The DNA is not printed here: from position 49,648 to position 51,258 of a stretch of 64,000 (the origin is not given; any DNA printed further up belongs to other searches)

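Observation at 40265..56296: Aryl-polyene/flexirubin-like lipid locus with no ketosynthase or ACP but with two B12-radical SAM enzymes, an ammonia-lyase and a FakA/FakB-like fusion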

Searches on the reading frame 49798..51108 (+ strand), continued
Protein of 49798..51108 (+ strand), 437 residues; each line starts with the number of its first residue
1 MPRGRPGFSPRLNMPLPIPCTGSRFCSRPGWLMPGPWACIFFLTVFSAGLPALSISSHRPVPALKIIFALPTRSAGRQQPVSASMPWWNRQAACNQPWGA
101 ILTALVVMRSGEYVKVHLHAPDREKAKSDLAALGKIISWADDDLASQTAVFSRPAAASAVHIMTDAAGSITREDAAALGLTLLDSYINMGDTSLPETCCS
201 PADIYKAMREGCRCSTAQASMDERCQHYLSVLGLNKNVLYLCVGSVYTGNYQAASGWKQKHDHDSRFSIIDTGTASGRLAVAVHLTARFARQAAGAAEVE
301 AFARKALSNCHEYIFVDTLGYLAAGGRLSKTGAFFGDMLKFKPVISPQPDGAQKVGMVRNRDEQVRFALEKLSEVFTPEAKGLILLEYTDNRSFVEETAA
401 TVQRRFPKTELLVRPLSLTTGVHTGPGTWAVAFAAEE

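Call 33: search_protein_families(library=ncbifam, proteins=[L085:538-1008:+, L085:1032-1760:+, L085:1765-2382:+, L085:2385-3047:+, L085:3069-4328:+, L085:4399-5934:+, L085:5897-6373:+, L085:6376-8076:+, L085:8171-8902:+, L085:12340-13233:+], max_evalue=0.001)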
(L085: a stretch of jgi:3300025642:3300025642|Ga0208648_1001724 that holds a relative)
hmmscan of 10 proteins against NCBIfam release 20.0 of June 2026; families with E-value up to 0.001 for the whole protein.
L085:538-1008:+ (157 aa): 3 families
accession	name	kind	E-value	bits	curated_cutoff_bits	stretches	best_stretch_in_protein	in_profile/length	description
TIGR01750.1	fabZ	equivalog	1.5e-07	31.3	155.15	1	16-146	2-137/141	3-hydroxyacyl-ACP dehydratase FabZ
NF000582.1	PRK00006.1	equivalog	1.1e-05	25.4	113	1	17-147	2-134/137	3-hydroxyacyl-ACP dehydratase FabZ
NF009667.0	PRK13188.1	equivalog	0.00068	18.4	465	1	7-85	313-396/464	bifunctional UDP-3-O-[3-hydroxymyristoyl] N-acetylglucosamine deacetylase/3-hydroxyacyl-ACP dehydratase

L085:1032-1760:+ (243 aa): 235 families (the best 25 are shown)
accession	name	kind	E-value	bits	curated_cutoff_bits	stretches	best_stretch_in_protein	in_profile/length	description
NF004200.0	PRK05653.1-5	equivalog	9.4e-93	310.2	273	1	4-243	2-242/242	3-oxoacyl-ACP reductase FabG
NF053542.1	FlxB_rubin_SDR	equivalog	5.3e-88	294.8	340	1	5-242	1-239/239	flexirubin biosynthesis SDR family reductase FlxB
TIGR01830.1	3oxo_ACP_reduc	equivalog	3.6e-85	285.5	297.75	1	7-243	1-239/239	3-oxoacyl-[acyl-carrier-protein] reductase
NF004197.0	PRK05653.1-1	equivalog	2.5e-78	263.2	332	1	4-243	7-247/249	3-oxoacyl-ACP reductase FabG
TIGR01831.1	fabG_rel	equivalog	1.8e-77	259.9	338.85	1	8-243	2-239/239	3-ketoacyl-ACP reductase FabG2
NF009466.0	PRK12826.1-2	subfamily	1.9e-77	260.1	222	1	4-242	3-244/248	3-oxoacyl-ACP reductase FabG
NF009464.0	PRK12824.1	subfamily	6.9e-74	248.6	269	1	4-242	2-242/245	3-oxoacyl-ACP reductase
TIGR01829.1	AcAcCoA_reduct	subfamily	1.7e-70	237.5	302.1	1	5-242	1-240/242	acetoacetyl-CoA reductase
NF004199.0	PRK05653.1-4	equivalog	1.4e-69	234.4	301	1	4-243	5-246/247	3-oxoacyl-ACP reductase FabG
NF004198.0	PRK05653.1-3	equivalog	1.7e-69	234.1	296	1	3-242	6-246/248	3-oxoacyl-ACP reductase FabG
NF047420.2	EF_P_mod_YmfI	equivalog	3.6e-62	210.2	238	1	7-242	2-235/236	elongation factor P 5-aminopentanone reductase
NF009546.0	PRK12935.1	equivalog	3.8e-61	206.8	418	1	3-242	5-245/247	acetoacetyl-CoA reductase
NF005559.1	PRK07231.1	subfamily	5.4e-61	206.2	215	1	4-242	4-247/249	glucose 1-dehydrogenase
NF040605.2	mycolic_FabG1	exception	2.1e-57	194.7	420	1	6-242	3-229/233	3-oxoacyl-ACP reductase FabG1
NF052558.1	MBtsdlDhBudC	equivalog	4e-57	193.6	270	1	4-242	3-241/250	meso-2,3-butanediol dehydrogenase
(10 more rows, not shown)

L085:1765-2382:+ (206 aa): 3 families
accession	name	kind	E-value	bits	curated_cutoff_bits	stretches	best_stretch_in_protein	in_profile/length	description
NF053544.1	LolA2_flexi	equivalog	1.8e-25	89.5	125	1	29-204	34-207/208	flexirubin biosynthesis/transport protein LolA2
TIGR00547.2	lolA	equivalog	2.9e-14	53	112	1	10-204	4-190/202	outer membrane lipoprotein periplasmic chaperone LolA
NF000663.1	PRK00031.2-1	exception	5.7e-06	26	120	1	29-91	18-72/168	LolA-like outer membrane lipoprotein chaperone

L085:2385-3047:+ (221 aa): 0 families

L085:3069-4328:+ (420 aa): 11 families
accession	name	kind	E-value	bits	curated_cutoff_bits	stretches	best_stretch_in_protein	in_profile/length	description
TIGR03471.1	HpnJ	equivalog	1.5e-14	53.8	577.6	1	167-377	200-433/472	hopanoid biosynthesis associated radical SAM protein HpnJ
TIGR04013.1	B12_SAM_MJ_1487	hypoth_equivalog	1.1e-13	50.8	251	1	45-217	34-208/382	TIGR04013 family B12-binding domain/radical SAM domain-containing protein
TIGR04072.2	rSAM_ladder_B12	equivalog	1.3e-10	40.6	360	1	73-257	88-281/443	lipid biosynthesis B12-binding/radical SAM protein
TIGR02026.1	BchE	equivalog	3.4e-09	36.1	481.35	1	271-376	324-427/497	magnesium-protoporphyrin IX monomethyl ester anaerobic oxidative cyclase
TIGR04014.1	B12_SAM_MJ_0865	equivalog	1.2e-08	34.2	360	1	64-205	48-201/434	methyl-coenzyme M reductase glutamine C-methyltransferase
NF033070.1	rSAM_AprD4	equivalog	2.2e-08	33.4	500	1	148-366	178-421/456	AprD4 family radical SAM diol-dehydratase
TIGR04367.1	HpnR_B12_rSAM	equivalog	5.2e-08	31.8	650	1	54-355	60-392/490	hopanoid C-3 methylase HpnR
NF038361.1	rSAM_Sden_1168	equivalog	1.9e-06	26.7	575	1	159-370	278-509/560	Sden_1168 family B12-binding radical SAM P-methyltransferase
NF045585.1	rSAM_slr0320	equivalog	1.6e-05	23.6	775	1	68-206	125-277/511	photosystem II high light acclimation radical SAM protein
TIGR00089.1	TIGR00089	subfamily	0.00044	19.2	251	0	163-205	139-180/429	MiaB/RimO family radical SAM methylthiotransferase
NF004911.0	PRK06267.1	equivalog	0.00088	18.5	305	0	270-329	153-211/351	hypothetical protein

L085:4399-5934:+ (512 aa): 8 families
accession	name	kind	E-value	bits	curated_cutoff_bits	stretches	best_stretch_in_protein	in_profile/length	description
NF006871.0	PRK09367.1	subfamily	8.7e-126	420.5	524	1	5-509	2-497/505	histidine ammonia-lyase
TIGR01225.1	hutH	equivalog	3.7e-124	415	539.15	1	8-509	2-494/506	histidine ammonia-lyase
NF041222.1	BagA_FevW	exception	8.6e-120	400.8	1000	1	29-509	22-519/529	bagremycin/ferroverdin biosynthesis tyrosine ammonia-lyase BagA/FevW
TIGR04475.1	Phe_D_beta_mut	equivalog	9.4e-93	311.6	800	1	13-504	9-509/510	phenylalanine aminomutase (D-beta-phenylalanine forming)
TIGR03832.1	Tyr_2_3_mutase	equivalog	1.2e-92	311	501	1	19-503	11-506/507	tyrosine 2,3-aminomutase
TIGR01226.1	phe_am_lyase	equivalog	2.8e-86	290.3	519.15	1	4-480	30-518/680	phenylalanine ammonia-lyase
NF053541.1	FlxA_rubin_TAL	equivalog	1e-85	288.1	700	1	31-504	16-496/498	flexirubin biosynthesis tyrosine ammonia-lyase FlxA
TIGR04473.1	taxol_Phe_23mut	exception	6.5e-64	216.4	1250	1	4-480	25-510/687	phenylalanine aminomutase (L-beta-phenylalanine forming)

L085:5897-6373:+ (159 aa): 4 families
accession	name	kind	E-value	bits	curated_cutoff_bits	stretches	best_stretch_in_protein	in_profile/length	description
TIGR00051.1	TIGR00051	subfamily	4.4e-13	49.6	68.7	1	33-137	3-106/117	YbgC/FadM family acyl-CoA thioesterase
TIGR02799.1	thio_ybgC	equivalog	7.1e-13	48.9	141.35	1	29-153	2-124/126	tol-pal system-associated acyl-CoA thioesterase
NF047424.1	MenI_Staph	exception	2.8e-08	33.8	225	1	34-139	10-114/148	1,4-dihydroxy-2-naphthoyl-CoA hydrolase MenI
NF008065.0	PRK10800.1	equivalog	9.3e-06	25.8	185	1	30-138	8-115/134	tol-pal system-associated acyl-CoA thioesterase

L085:6376-8076:+ (567 aa): 4 families
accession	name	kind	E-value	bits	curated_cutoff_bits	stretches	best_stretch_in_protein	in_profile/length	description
TIGR00762.1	DegV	domain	1.7e-43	148.8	99.7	1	290-563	1-275/276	DegV family EDD domain-containing protein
TIGR03599.1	YloV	subfamily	6.6e-33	114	396.1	1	7-283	3-301/530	DAK2 domain fusion protein YloV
NF038248.1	FakA_VfrB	equivalog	4.1e-15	55.2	975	1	4-193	7-213/549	fatty acid kinase catalytic subunit FakA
NF038249.1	fatty_FakB1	equivalog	1.4e-10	40.8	350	1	290-561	3-277/286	fatty acid kinase binding subunit FakB1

L085:8171-8902:+ (244 aa): 12 families
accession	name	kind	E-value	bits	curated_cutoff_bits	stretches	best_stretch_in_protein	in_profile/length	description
NF058614.1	PPMAGASynPpgS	equivalog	1.2e-22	80.5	370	1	5-196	4-199/226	polyprenyl-phospho-N-acetylgalactosaminyl synthase PpgS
TIGR04182.1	glyco_TIGR04182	equivalog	2.4e-17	63.3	325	1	4-195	3-192/293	S-layer glycoprotein N-glycosyltransferase AglJ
NF007986.1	PRK10714.1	equivalog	7.4e-15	54.8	529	1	3-154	8-164/316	undecaprenyl-phosphate 4-deoxy-4-formamido-L-arabinose transferase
NF047588.1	GlcsyltransPgfSStrep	equivalog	1.8e-10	40.6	500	1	1-135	1-141/308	glycosyltransferase PgfS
NF041391.1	DPhHxTase_Halo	equivalog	2.8e-10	39.5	375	1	10-192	4-182/213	dolichyl-phosphate hexose transferase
TIGR03937.1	PgaC_IcaA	equivalog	4.6e-09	35.7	422.3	1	4-86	48-135/407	poly-beta-1,6-N-acetyl-D-glucosamine synthase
TIGR03965.1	mycofact_glyco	equivalog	3.1e-08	32.9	280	1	3-74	76-154/467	mycofactocin biosynthesis glycosyltransferase MftF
NF041875.1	EPS_EpsD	equivalog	1e-07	31.7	370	1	5-115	3-118/325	exopolysaccharide biosynthesis glycosyltransferase EpsD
NF041865.1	EpsU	equivalog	1.8e-07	30.5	700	1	4-91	42-137/394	exopolysaccharide biosynthesis GT2 family glycosyltransferase EpsU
TIGR04283.1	glyco_like_mftF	equivalog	3.1e-07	30.2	182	1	4-89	2-85/221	TIGR04283 family arsenosugar biosynthesis glycosyltransferase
NF007482.0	PRK10073.1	equivalog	4.4e-06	25.9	423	1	3-100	8-109/334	glycosyltransferase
NF010496.0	PRK13915.1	equivalog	7.5e-05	21.9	262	1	3-88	33-128/307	glucosyl-3-phosphoglycerate synthase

L085:12340-13233:+ (298 aa): 7 families
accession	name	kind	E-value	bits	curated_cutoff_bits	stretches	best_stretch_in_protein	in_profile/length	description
NF005919.0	PRK07920.1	equivalog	4.7e-18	65.3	209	1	85-286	100-287/311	phosphatidylinositol mannoside acyltransferase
NF006270.0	PRK08419.1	equivalog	3.1e-09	36.5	248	1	90-288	99-284/298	lipid A biosynthesis lauroyl acyltransferase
NF006487.0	PRK08905.1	equivalog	1.6e-06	27.4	281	1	86-282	84-263/290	lysophospholipid acyltransferase family protein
NF005120.0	PRK06553.1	equivalog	2e-05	24.1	273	1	92-287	120-301/308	lipid A biosynthesis lauroyl acyltransferase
NF004190.0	PRK05645.1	equivalog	0.0001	21.5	377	1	91-282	99-274/295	lysophospholipid acyltransferase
NF006437.0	PRK08733.1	equivalog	0.00027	20.2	540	1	172-283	182-285/306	LpxL/LpxP family Kdo(2)-lipid IV(A) lauroyl/palmitoleoyl acyltransferase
TIGR02207.1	lipid_A_htrB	subfamily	0.00076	18.9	297.8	0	90-285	106-284/303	LpxL/LpxP family Kdo(2)-lipid IV(A) lauroyl/palmitoleoyl acyltransferase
